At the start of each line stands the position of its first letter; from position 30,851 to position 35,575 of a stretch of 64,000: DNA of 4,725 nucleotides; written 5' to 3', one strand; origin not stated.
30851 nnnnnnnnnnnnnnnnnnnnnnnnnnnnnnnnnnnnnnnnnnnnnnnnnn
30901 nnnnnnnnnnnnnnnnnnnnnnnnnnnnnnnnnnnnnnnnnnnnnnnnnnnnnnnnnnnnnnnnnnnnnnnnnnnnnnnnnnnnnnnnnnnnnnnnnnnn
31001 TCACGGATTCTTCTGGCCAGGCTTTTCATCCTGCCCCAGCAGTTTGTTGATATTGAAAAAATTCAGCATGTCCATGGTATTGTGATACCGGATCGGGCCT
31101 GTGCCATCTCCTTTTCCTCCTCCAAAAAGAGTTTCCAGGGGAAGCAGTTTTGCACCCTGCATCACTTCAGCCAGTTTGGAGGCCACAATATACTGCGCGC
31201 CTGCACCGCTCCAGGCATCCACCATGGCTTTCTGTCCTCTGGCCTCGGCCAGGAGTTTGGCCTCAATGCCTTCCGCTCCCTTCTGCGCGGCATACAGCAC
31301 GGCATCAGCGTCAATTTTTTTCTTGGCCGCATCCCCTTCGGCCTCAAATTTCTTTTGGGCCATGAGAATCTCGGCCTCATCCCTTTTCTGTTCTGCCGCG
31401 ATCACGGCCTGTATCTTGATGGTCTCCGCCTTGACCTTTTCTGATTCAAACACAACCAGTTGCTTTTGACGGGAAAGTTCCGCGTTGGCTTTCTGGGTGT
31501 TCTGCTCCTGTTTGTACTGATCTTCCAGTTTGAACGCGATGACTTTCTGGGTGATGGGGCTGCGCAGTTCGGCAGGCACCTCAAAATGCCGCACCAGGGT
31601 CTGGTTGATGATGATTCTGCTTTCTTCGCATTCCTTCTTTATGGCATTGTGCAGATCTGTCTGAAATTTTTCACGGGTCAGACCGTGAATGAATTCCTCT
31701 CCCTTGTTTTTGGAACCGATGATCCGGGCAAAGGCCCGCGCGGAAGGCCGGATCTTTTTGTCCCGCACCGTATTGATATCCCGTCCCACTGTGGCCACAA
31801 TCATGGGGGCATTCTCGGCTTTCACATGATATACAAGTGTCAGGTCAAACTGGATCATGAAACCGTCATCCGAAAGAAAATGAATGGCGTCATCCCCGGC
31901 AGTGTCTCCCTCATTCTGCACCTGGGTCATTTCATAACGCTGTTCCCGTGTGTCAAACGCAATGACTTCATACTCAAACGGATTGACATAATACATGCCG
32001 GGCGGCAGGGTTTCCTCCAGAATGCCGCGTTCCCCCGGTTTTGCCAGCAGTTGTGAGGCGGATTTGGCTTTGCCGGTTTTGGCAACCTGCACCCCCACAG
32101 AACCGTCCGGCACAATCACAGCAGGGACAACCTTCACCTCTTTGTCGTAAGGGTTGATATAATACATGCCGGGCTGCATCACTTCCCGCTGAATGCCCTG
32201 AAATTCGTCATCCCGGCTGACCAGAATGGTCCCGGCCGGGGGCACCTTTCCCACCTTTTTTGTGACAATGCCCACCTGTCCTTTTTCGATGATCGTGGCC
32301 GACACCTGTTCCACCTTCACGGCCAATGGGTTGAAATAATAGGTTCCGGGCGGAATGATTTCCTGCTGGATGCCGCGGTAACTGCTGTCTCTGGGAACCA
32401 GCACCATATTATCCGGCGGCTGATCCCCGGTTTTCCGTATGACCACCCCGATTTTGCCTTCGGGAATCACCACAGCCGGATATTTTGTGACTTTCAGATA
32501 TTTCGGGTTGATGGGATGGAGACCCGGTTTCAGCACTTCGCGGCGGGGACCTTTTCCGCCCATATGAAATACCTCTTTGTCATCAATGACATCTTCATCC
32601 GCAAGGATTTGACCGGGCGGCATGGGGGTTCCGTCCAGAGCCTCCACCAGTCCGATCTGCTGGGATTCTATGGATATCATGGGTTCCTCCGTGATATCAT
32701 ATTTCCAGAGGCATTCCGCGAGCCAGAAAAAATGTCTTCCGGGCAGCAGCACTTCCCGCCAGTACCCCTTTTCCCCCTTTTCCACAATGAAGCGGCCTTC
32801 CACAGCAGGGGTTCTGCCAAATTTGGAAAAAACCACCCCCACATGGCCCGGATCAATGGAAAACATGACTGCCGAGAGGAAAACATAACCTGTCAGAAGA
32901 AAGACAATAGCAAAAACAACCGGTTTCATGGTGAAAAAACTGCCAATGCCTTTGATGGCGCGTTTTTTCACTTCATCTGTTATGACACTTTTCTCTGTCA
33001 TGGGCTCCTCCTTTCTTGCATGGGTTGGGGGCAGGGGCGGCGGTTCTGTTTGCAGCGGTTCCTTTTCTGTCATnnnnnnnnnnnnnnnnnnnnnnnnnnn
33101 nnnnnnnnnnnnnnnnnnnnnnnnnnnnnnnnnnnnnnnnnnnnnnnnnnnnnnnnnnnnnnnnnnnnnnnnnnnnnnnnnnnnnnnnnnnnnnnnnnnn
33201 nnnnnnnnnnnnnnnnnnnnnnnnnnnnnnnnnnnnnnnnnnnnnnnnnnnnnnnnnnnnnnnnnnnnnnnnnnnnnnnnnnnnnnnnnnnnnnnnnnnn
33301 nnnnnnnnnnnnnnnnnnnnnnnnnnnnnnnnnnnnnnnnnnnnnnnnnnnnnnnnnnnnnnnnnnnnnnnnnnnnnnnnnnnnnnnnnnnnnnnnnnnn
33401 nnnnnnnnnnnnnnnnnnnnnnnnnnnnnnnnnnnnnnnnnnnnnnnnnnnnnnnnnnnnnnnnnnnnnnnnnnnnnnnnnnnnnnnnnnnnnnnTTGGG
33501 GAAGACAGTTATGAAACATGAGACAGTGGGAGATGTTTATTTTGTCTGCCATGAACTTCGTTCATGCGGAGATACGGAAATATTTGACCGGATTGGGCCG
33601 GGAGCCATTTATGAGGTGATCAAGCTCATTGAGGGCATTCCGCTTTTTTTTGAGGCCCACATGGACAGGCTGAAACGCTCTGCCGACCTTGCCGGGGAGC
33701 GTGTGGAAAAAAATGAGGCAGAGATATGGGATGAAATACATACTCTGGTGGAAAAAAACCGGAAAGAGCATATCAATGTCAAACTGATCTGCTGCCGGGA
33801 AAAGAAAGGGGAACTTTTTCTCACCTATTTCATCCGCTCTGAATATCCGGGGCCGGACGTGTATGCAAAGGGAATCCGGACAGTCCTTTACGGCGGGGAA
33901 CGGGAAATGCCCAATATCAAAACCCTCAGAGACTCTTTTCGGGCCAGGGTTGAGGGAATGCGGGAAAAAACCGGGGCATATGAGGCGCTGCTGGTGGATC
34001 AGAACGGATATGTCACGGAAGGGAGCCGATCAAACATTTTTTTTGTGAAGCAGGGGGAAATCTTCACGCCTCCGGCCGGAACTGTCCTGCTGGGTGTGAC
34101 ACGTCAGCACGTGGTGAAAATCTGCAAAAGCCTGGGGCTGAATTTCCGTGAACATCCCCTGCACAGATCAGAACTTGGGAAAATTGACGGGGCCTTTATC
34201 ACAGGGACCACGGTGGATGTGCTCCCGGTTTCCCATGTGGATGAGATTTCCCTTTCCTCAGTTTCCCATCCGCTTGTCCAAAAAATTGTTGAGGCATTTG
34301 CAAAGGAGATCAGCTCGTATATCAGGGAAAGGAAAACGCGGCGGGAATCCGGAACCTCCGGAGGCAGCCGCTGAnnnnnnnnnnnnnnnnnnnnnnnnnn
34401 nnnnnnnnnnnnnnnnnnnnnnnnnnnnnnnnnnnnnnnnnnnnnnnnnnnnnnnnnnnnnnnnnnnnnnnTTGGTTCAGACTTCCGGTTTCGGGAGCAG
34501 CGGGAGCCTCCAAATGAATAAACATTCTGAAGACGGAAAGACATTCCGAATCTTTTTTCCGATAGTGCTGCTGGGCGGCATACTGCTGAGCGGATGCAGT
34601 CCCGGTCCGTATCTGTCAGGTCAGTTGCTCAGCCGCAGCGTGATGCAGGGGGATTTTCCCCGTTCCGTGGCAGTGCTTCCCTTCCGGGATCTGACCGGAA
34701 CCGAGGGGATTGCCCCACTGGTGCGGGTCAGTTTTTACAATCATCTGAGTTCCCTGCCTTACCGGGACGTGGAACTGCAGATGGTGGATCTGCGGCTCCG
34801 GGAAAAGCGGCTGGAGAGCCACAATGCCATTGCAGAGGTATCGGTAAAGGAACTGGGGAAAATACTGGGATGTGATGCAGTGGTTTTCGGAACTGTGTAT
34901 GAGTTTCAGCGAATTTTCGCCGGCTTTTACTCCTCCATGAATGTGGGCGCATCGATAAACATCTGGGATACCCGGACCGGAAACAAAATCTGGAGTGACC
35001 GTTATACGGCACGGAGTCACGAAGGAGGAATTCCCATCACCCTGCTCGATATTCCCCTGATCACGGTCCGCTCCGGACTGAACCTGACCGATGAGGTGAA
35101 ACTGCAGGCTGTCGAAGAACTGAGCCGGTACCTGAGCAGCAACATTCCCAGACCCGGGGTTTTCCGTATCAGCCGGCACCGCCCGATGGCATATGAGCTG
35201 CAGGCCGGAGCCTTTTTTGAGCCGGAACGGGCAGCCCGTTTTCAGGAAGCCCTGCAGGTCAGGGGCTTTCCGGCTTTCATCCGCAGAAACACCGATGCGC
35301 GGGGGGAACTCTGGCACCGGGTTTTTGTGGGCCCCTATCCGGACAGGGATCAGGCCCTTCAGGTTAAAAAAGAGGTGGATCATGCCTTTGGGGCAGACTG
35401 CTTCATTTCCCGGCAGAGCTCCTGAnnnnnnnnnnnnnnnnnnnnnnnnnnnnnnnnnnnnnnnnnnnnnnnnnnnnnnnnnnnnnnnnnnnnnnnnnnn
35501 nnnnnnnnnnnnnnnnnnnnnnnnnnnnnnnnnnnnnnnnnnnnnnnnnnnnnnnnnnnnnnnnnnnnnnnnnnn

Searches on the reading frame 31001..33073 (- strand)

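Call 6: search_protein_families(library=pfam, proteins=[window:31001-33073:-], max_evalue=0.00001)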
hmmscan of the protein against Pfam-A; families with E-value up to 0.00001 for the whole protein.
window:31001-33073:- (690 aa): 1 family
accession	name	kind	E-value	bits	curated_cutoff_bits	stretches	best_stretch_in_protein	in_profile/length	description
PF01145.31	Band_7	-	7.6e-27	94.9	23.6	1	320-528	2-173/176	SPFH domain / Band 7 family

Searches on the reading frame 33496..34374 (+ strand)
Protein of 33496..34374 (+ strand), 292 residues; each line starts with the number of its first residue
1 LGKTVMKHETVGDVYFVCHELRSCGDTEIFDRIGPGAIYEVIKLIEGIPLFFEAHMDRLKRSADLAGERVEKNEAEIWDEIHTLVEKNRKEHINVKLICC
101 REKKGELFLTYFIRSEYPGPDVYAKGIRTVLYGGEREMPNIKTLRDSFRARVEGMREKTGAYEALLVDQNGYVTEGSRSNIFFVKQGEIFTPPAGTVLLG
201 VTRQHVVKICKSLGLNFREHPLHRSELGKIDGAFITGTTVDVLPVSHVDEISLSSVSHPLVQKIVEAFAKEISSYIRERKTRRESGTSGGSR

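Call 54: search_protein_families(library=pfam, proteins=[window:33496-34374:+], max_evalue=0.0001)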
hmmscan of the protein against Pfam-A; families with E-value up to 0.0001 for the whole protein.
window:33496-34374:+ (292 aa): 1 family
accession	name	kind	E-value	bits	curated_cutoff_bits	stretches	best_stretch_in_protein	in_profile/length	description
PF01063.24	Aminotran_4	-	2.8e-45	155.3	28.5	1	38-247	2-222/223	Amino-transferase class IV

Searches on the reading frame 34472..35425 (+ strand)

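Call 54: search_protein_families(library=pfam, proteins=[window:34472-35425:+], max_evalue=0.0001)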
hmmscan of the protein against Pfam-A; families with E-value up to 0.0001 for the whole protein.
window:34472-35425:+ (317 aa): 2 families
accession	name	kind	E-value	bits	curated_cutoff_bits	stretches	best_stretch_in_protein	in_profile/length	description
PF05036.18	SPOR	-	4.1e-12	46.7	21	1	241-312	5-74/76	SPOR domain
PF05643.16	GNA1162-like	-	9.7e-11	42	25.9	1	63-185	11-133/185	Putative lipoprotein GNA1162-like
